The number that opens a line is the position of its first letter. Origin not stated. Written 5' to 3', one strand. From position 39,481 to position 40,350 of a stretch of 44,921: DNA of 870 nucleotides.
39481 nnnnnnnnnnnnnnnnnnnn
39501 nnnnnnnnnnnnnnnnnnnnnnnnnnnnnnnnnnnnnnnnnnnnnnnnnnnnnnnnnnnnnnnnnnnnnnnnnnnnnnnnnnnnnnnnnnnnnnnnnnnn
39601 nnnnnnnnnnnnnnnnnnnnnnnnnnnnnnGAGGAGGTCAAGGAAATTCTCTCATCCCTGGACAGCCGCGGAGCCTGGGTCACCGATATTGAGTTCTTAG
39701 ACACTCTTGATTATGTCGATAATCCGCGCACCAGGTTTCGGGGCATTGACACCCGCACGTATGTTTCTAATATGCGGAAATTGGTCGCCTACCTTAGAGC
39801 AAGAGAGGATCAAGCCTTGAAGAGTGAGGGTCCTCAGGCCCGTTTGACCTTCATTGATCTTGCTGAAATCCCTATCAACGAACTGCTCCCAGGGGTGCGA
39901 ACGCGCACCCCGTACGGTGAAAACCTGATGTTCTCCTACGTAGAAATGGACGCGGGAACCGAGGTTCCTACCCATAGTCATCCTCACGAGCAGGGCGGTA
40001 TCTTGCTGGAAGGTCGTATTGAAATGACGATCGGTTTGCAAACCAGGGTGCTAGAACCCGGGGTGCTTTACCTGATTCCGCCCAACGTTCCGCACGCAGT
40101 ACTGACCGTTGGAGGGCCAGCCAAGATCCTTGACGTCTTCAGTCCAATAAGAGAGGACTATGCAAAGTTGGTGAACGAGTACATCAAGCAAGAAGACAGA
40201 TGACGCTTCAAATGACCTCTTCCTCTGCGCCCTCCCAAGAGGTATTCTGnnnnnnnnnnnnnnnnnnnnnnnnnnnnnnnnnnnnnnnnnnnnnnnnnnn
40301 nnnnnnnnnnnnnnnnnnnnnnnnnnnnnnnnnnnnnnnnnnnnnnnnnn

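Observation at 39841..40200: Fusion of a polysaccharide lyase with a KdgF-like cupin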

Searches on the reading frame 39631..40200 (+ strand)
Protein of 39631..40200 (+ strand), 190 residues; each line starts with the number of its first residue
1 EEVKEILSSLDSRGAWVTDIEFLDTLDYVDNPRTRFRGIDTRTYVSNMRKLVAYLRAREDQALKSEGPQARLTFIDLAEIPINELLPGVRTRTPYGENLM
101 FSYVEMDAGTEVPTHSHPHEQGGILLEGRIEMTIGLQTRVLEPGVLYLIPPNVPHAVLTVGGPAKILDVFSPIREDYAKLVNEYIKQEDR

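Call 26: search_protein_representatives(protein=window:39631-40200:+)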
Query: 190 residues. Proteins with E-value up to 0.001 (for the whole library): 2899; up to 1e-10: 540; up to 1e-30: 5. The best 150 are listed.
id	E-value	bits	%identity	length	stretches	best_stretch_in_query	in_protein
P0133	3.9e-46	173.4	63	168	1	66-188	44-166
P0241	4.3e-40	153.7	62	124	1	74-186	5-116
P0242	6.8e-39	149.8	38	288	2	68-182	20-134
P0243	5.0e-33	130.7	37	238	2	83-178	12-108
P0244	1.5e-31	125.9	37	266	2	67-179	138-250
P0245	2.3e-30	122.0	62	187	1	73-163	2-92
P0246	3.2e-30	121.5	60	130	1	73-164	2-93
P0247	4.7e-28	114.5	54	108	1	74-177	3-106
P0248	6.3e-28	114.1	57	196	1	73-159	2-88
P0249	7.1e-28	113.9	61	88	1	100-182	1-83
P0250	8.8e-28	113.6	50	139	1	73-181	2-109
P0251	5.0e-27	111.1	30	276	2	77-180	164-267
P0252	4.1e-26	108.1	54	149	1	74-162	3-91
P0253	3.0e-25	105.3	46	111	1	74-177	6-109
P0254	8.1e-25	103.9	50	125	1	70-178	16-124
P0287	2.9e-20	89.1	34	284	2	78-177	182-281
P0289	3.0e-20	89.0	47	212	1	83-177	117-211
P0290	3.3e-20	88.9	59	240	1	100-170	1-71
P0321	8.1e-18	81.1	62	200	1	73-135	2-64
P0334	2.1e-17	79.8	41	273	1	73-180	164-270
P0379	1.0e-15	74.2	29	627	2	76-179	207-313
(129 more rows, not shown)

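Call 68: search_protein_families(library=pfam, proteins=[P0379, P0289, P0334, P0290, P0242, P0244, P0251, P0287, P0321, P0248], max_evalue=0.0001)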
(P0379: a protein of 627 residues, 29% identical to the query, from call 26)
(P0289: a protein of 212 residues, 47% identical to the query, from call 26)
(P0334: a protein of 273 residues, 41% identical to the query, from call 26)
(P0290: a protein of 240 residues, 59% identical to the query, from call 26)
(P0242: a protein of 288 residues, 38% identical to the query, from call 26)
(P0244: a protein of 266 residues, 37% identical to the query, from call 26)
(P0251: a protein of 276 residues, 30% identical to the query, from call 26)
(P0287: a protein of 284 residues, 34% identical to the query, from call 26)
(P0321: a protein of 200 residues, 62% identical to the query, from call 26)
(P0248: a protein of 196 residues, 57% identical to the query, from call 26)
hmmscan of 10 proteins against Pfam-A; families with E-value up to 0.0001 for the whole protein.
P0379 (627 aa): 3 families
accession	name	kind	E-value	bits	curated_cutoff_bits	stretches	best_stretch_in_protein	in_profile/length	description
PF08450.18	SGL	-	3.1e-38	132.2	26.3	1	341-606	1-243/246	SMP-30/Gluconolactonase/LRE-like region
PF07883.17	Cupin_2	-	8.7e-11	41.8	27.2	1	101-151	2-52/70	Cupin domain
PF02311.25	AraC_binding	-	4.3e-06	26.9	21.1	0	105-172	11-78/135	AraC-like ligand binding domain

P0289 (212 aa): 4 families
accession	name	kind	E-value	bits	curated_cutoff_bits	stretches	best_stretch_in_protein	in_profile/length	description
PF07883.17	Cupin_2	-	2e-15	56.7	27.2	1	137-203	2-69/70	Cupin domain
PF06935.16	DUF1284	-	6.9e-11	42.9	25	1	4-93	12-102/102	Protein of unknown function (DUF1284)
PF00190.28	Cupin_1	-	4.9e-06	26.6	22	1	132-205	32-114/151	Cupin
PF02311.25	AraC_binding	-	1.1e-05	25.6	21.1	1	147-196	17-66/135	AraC-like ligand binding domain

P0334 (273 aa): 5 families
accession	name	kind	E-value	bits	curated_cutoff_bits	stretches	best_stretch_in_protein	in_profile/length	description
PF00583.31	Acetyltransf_1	-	2.1e-13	51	20.7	1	18-122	8-116/116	Acetyltransferase (GNAT) family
PF07883.17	Cupin_2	-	2.4e-13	50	27.2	1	194-260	2-70/70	Cupin domain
PF13673.13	Acetyltransf_10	-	6.4e-11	42.8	23.6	1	10-123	3-108/128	Acetyltransferase (GNAT) domain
PF13508.13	Acetyltransf_7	-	8.7e-09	36.1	27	1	44-123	4-83/84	Acetyltransferase (GNAT) domain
PF02311.25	AraC_binding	-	6.7e-06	26.3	21.1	0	202-251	15-64/135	AraC-like ligand binding domain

P0290 (240 aa): 2 families
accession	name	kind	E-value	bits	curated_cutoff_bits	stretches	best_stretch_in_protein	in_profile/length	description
PF07883.17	Cupin_2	-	1.8e-14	53.6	27.2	1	5-69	3-68/70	Cupin domain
PF02311.25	AraC_binding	-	2.5e-08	34.2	21.1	1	9-64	12-68/135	AraC-like ligand binding domain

P0242 (288 aa): 6 families
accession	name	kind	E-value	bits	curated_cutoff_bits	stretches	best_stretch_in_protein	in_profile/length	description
PF07883.17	Cupin_2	-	2.3e-30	104.5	27.2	2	55-119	2-67/70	Cupin domain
PF02311.25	AraC_binding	-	5.5e-17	62.2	21.1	2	63-140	15-92/135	AraC-like ligand binding domain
PF00190.28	Cupin_1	-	5.5e-13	49.2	22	2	195-272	27-113/151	Cupin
PF16867.11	DMSP_lyase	-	5.5e-08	33.1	27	0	45-117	89-161/162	Dimethlysulfonioproprionate lyase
PF12973.13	Cupin_7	-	2e-07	31.2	27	0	30-108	9-86/105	ChrR Cupin-like domain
PF05899.18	Cupin_3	-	4.1e-07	30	23.5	0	71-105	25-60/74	EutQ-like cupin domain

P0244 (266 aa): 7 families
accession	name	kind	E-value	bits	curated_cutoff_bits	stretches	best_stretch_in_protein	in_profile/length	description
PF07883.17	Cupin_2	-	1e-27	96.1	27.2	2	175-233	2-60/70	Cupin domain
PF12973.13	Cupin_7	-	2.5e-15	56.6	27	2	9-82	4-75/105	ChrR Cupin-like domain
PF02311.25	AraC_binding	-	8.3e-15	55.2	21.1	2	179-231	11-63/135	AraC-like ligand binding domain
PF07847.18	PCO_ADO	-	2e-09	37.6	27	0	22-56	30-64/201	PCO_ADO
PF06339.18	Ectoine_synth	-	2.4e-07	31.5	27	0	43-109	42-110/127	Ectoine synthase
PF11699.14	CENP-C_C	-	2.6e-05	24.8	29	0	195-224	37-66/85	Mif2/CENP-C like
PF16867.11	DMSP_lyase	-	7.5e-05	23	27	0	41-98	100-157/162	Dimethlysulfonioproprionate lyase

P0251 (276 aa): 5 families
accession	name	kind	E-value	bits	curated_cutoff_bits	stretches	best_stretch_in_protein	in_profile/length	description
PF07883.17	Cupin_2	-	1.1e-24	86.4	27.2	2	191-257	3-70/70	Cupin domain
PF02311.25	AraC_binding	-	4.8e-13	49.4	21.1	2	199-246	16-63/135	AraC-like ligand binding domain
PF14525.12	AraC_binding_2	-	1.7e-07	31.5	27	0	35-125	27-117/173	AraC-binding-like domain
PF12973.13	Cupin_7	-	2e-07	31.2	27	0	163-252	7-95/105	ChrR Cupin-like domain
PF00190.28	Cupin_1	-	5.2e-06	26.5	22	0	185-243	32-98/151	Cupin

P0287 (284 aa): 8 families
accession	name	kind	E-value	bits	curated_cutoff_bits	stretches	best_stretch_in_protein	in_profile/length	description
PF07883.17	Cupin_2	-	1.1e-32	111.9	27.2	2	79-142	4-69/70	Cupin domain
PF02311.25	AraC_binding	-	6.6e-15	55.5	21.1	2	218-264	17-63/135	AraC-like ligand binding domain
PF12973.13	Cupin_7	-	3.2e-13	49.9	27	2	59-142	18-99/105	ChrR Cupin-like domain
PF05899.18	Cupin_3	-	6.9e-12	45.3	23.5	1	213-258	15-60/74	EutQ-like cupin domain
PF00190.28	Cupin_1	-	7.6e-07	29.3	22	0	205-271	34-110/151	Cupin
PF16867.11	DMSP_lyase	-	1.3e-06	28.7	27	0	87-132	109-154/162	Dimethlysulfonioproprionate lyase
PF08007.18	JmjC_2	-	3.8e-06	26.9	22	0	113-140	88-115/127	JmjC domain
PF20378.3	DUF6673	-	5.6e-06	27.2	24.5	0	188-207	59-78/114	Family of unknown function (DUF6673)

P0321 (200 aa): 1 family
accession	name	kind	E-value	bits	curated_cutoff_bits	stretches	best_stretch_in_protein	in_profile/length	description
PF01244.27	Peptidase_M19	-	1.5e-23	83.9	26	1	49-168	111-238/319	Membrane dipeptidase (Peptidase family M19)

P0248 (196 aa): 2 families
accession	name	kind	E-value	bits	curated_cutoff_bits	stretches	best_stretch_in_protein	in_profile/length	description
PF07883.17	Cupin_2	-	5.5e-13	48.9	27.2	1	33-88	3-58/70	Cupin domain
PF02311.25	AraC_binding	-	4.6e-08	33.3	21.1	1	37-90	12-65/135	AraC-like ligand binding domain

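Call 77: find_related_loci(query=window:39631-40200:+, collection=metagenome_contigs, flank=6000)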
Query window:39631-40200:+ (190 aa) in metagenome_contigs; peptide patterns used: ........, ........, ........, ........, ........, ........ (x = any residue, [..] = any of these).
170 stretches matched a pattern; 2 encode a relative of the query (tblastn E <= 1e-3); 2 distinct loci.
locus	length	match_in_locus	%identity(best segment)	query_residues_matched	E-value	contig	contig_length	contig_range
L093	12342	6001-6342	33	55-170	2e-10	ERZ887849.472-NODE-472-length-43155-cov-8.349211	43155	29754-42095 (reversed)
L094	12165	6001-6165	40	115-169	5e-9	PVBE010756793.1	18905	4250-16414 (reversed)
